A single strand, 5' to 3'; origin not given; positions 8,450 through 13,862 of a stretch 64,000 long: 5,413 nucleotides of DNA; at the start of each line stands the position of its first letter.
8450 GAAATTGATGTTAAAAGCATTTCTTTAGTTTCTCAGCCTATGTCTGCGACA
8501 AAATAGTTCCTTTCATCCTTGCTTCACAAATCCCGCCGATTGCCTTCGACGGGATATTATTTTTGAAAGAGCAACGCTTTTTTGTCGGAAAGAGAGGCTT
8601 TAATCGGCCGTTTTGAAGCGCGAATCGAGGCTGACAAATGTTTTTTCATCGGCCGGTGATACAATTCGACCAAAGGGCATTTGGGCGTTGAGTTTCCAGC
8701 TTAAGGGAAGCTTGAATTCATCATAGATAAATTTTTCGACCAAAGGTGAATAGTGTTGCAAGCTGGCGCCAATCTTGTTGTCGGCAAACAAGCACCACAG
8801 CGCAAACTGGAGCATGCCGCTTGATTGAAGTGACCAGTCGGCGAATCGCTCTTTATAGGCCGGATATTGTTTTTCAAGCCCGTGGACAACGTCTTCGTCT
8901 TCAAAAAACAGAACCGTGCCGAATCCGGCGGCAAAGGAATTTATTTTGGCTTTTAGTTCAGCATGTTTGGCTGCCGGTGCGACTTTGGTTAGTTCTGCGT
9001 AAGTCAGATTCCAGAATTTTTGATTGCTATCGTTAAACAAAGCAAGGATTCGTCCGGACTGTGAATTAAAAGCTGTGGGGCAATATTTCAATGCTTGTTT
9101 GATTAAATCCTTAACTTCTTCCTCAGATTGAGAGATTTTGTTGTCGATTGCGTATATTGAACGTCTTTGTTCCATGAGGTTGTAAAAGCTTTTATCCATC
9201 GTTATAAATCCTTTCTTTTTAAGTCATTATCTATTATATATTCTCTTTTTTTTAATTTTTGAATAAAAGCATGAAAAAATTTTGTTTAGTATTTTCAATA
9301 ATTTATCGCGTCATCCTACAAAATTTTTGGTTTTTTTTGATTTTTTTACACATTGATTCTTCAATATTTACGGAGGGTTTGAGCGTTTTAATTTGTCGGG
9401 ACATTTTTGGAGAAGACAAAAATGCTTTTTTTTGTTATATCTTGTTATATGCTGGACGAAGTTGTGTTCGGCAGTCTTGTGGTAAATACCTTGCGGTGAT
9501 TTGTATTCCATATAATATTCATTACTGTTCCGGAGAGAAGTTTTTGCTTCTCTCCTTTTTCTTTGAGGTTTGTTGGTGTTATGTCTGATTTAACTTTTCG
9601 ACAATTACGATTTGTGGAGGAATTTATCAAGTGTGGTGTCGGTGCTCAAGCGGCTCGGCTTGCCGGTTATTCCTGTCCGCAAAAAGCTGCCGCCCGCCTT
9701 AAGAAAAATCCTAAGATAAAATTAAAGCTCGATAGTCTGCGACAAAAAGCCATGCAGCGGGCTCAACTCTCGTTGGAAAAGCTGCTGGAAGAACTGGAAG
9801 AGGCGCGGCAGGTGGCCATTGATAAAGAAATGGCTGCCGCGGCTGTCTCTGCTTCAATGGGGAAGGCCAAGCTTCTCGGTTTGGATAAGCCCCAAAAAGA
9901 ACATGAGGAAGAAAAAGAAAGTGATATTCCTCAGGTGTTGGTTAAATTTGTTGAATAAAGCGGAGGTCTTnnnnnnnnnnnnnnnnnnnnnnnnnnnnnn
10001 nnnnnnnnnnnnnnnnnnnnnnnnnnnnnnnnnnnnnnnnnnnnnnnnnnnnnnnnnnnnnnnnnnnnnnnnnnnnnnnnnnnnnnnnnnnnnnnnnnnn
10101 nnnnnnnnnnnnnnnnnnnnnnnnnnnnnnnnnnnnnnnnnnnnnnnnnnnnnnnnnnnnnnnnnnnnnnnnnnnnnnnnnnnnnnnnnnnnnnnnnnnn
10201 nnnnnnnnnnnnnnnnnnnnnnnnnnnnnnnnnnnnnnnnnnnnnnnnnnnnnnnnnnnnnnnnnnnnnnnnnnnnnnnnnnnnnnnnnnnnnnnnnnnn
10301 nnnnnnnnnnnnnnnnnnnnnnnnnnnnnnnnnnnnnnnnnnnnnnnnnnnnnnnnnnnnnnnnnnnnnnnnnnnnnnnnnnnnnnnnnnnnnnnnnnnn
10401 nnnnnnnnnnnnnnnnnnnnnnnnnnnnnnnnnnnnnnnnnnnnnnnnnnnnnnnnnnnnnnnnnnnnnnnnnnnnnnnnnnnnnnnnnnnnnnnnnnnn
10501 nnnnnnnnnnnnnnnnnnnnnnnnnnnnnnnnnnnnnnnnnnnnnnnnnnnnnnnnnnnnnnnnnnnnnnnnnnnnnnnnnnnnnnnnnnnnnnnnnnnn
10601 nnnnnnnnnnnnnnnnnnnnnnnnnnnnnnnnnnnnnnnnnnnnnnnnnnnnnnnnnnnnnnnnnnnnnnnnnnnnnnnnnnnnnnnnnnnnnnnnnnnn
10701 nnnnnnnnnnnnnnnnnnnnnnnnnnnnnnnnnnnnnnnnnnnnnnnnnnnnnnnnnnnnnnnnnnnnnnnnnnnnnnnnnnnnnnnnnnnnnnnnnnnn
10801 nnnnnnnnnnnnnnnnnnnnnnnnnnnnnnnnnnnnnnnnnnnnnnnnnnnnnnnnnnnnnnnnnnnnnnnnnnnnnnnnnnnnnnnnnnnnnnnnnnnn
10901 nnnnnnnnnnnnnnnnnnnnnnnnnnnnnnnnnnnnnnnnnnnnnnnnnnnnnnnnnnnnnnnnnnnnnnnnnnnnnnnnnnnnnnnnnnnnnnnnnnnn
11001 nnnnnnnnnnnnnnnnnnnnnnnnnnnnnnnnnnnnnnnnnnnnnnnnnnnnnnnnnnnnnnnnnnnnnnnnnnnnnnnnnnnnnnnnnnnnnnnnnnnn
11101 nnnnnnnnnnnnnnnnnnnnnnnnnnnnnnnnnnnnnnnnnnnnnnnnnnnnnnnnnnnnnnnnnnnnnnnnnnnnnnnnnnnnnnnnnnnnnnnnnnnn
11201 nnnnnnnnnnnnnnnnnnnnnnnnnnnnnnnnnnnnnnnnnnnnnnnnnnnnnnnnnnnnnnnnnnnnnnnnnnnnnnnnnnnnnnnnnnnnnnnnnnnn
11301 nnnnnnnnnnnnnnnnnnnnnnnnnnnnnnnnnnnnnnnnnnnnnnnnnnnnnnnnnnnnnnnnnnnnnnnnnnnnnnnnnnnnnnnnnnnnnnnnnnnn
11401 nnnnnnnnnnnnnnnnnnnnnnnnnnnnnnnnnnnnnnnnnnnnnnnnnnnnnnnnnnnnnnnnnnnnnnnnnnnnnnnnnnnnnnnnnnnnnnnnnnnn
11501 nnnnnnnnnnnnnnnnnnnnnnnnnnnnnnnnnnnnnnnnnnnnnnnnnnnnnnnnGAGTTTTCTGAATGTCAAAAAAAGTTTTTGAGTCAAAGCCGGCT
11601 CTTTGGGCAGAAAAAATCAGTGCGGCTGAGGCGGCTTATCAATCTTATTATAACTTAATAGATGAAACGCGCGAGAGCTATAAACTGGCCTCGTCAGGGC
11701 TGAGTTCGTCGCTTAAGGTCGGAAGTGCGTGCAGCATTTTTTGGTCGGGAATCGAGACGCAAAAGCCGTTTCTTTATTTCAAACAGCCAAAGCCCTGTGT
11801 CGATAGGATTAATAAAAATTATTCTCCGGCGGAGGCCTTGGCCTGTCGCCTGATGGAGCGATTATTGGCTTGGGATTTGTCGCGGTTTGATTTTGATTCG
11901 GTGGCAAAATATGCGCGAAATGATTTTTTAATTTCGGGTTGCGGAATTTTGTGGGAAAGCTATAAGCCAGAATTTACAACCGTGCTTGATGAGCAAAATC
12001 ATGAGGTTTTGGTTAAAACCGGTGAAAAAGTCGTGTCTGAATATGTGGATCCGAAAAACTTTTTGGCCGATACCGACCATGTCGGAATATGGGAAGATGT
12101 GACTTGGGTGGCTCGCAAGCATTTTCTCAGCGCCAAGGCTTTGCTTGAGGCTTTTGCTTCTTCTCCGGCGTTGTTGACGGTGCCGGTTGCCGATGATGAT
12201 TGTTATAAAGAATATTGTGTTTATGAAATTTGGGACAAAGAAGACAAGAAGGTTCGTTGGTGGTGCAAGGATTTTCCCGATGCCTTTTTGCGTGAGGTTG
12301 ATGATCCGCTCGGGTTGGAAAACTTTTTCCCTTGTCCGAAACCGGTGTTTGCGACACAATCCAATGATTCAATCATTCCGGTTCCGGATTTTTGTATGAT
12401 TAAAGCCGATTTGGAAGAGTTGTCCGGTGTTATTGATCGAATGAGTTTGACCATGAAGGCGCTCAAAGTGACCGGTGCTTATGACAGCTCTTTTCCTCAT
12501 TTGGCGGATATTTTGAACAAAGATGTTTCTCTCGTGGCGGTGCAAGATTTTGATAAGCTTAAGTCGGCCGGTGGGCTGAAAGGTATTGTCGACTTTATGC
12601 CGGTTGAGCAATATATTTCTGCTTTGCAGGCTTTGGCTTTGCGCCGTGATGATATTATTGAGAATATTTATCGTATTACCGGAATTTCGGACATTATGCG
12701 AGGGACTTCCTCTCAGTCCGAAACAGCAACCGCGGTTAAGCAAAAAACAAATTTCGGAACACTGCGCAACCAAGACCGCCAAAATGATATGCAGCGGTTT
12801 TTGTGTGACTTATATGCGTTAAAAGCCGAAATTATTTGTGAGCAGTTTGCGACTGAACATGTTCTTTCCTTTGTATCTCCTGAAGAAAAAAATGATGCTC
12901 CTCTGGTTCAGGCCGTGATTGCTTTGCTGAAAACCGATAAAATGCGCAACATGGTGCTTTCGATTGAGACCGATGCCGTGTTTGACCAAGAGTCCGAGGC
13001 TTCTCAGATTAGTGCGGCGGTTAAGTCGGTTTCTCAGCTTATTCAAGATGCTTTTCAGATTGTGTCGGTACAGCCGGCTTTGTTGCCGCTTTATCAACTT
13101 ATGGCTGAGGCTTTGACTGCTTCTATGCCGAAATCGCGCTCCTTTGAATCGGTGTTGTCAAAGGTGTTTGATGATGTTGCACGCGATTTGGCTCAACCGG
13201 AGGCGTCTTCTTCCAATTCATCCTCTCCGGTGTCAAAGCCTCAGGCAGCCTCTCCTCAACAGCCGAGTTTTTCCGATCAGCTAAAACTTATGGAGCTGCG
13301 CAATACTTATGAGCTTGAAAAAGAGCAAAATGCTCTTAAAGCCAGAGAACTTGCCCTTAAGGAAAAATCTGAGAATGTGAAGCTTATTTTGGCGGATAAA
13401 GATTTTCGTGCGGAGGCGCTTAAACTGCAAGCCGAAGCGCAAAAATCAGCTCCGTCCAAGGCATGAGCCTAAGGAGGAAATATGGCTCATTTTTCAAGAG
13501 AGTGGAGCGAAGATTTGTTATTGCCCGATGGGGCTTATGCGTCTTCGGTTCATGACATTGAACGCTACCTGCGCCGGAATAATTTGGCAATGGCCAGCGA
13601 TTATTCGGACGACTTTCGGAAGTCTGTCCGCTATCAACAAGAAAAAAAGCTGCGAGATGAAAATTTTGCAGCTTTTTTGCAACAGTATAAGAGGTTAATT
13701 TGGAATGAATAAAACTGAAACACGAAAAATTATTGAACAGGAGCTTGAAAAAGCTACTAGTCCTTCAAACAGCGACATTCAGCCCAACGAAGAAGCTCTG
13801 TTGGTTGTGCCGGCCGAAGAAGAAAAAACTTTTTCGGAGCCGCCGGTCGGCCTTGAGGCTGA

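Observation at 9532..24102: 14.5-kb phage head-tail-lysis cluster with no integrase, repressor, replication or anti-termination genes: defective prophage or domesticated (GTA-like) particle locus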

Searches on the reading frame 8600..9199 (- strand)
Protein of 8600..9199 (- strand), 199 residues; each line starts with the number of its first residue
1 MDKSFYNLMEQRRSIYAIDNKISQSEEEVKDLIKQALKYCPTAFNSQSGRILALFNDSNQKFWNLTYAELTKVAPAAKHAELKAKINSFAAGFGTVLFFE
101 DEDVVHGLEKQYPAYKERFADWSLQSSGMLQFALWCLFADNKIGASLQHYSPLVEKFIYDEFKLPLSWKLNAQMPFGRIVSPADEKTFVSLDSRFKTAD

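Call 14: search_protein_families(library=pfam, proteins=[window:8600-9199:-], max_evalue=0.001)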
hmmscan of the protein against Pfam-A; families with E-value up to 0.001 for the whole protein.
window:8600-9199:- (199 aa): 1 family
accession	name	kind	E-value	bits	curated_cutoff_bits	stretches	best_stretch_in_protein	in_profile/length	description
PF00881.29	Nitroreductase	-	2.6e-14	54.2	23.5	1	10-178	2-167/167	Nitroreductase family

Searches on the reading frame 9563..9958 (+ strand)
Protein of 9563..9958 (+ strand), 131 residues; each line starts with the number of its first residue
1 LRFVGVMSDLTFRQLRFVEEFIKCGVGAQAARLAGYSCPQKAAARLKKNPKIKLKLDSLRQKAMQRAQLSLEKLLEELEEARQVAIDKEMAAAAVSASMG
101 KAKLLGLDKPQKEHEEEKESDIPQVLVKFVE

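Call 6: search_protein_families(library=pfam, proteins=[window:9563-9958:+], max_evalue=0.01)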
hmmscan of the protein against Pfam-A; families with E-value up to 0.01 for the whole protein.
window:9563-9958:+ (131 aa): 2 families
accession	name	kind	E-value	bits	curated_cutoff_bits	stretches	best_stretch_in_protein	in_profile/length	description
PF03592.21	Terminase_2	-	6.3e-11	43.5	26.1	1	10-91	1-84/141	Terminase small subunit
PF02472.21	ExbD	-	0.0076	16.8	25.4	0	35-88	37-91/128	Biopolymer transport protein ExbD/TolR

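Call 17: search_protein_families(library=phrogs, proteins=[window:9563-9958:+], max_evalue=0.001)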
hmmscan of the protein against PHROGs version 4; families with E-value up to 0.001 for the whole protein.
window:9563-9958:+ (131 aa): 5 families
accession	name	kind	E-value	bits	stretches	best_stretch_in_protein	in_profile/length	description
phrog_51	-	head and packaging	5.5e-17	63.3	1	6-95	85-179/261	terminase small subunit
phrog_21070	-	unknown function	9.8e-06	26.6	1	10-88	78-155/222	-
phrog_645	-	DNA, RNA and nucleotide metabolism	0.00018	22.7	1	41-121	57-134/196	Rnase E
phrog_1595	-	head and packaging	0.00033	21.8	1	8-88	2-89/164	terminase small subunit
phrog_17390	-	unknown function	0.0005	20.9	1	9-53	2-48/69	-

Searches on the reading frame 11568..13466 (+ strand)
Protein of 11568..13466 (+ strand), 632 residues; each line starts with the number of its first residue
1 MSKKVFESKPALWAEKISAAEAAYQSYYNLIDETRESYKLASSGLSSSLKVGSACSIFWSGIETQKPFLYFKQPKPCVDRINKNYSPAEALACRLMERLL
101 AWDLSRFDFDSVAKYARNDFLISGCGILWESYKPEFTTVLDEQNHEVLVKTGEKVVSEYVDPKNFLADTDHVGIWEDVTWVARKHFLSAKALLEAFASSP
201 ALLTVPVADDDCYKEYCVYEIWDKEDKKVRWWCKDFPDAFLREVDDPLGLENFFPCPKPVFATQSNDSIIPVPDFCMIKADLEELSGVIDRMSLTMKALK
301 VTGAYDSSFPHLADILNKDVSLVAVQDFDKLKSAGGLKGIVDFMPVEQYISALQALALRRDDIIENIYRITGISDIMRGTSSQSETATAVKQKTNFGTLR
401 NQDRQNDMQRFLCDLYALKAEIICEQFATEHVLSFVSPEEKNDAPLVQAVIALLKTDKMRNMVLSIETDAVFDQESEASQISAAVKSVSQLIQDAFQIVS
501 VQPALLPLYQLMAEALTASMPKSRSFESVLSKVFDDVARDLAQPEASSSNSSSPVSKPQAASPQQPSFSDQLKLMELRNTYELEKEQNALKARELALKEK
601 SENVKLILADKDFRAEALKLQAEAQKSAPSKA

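Call 6: search_protein_families(library=pfam, proteins=[window:11568-13466:+], max_evalue=0.01)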
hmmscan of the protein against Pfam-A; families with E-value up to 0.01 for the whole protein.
window:11568-13466:+ (632 aa): 0 families

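Call 17: search_protein_families(library=phrogs, proteins=[window:11568-13466:+], max_evalue=0.001)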
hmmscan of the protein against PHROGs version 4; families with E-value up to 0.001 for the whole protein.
window:11568-13466:+ (632 aa): 2 families
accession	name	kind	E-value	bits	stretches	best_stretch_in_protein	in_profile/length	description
phrog_12082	-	head and packaging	1.9e-107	361.5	2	11-433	22-468/715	portal protein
phrog_156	-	head and packaging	5.2e-05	22.8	0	361-621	395-640/681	portal protein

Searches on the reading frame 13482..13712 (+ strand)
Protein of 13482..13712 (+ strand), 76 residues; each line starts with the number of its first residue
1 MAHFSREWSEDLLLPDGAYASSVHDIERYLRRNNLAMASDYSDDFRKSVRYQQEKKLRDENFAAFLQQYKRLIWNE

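Call 6: search_protein_families(library=pfam, proteins=[window:13482-13712:+], max_evalue=0.01)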
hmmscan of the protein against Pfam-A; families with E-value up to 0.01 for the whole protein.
window:13482-13712:+ (76 aa): 0 families

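Call 17: search_protein_families(library=phrogs, proteins=[window:13482-13712:+], max_evalue=0.001)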
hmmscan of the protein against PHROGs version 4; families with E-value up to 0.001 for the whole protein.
window:13482-13712:+ (76 aa): 0 families

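Call 76: search_protein_families(library=ncbifam, proteins=[window:13482-13712:+], max_evalue=0.001)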
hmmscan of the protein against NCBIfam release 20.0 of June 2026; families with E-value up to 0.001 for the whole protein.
window:13482-13712:+ (76 aa): 0 families
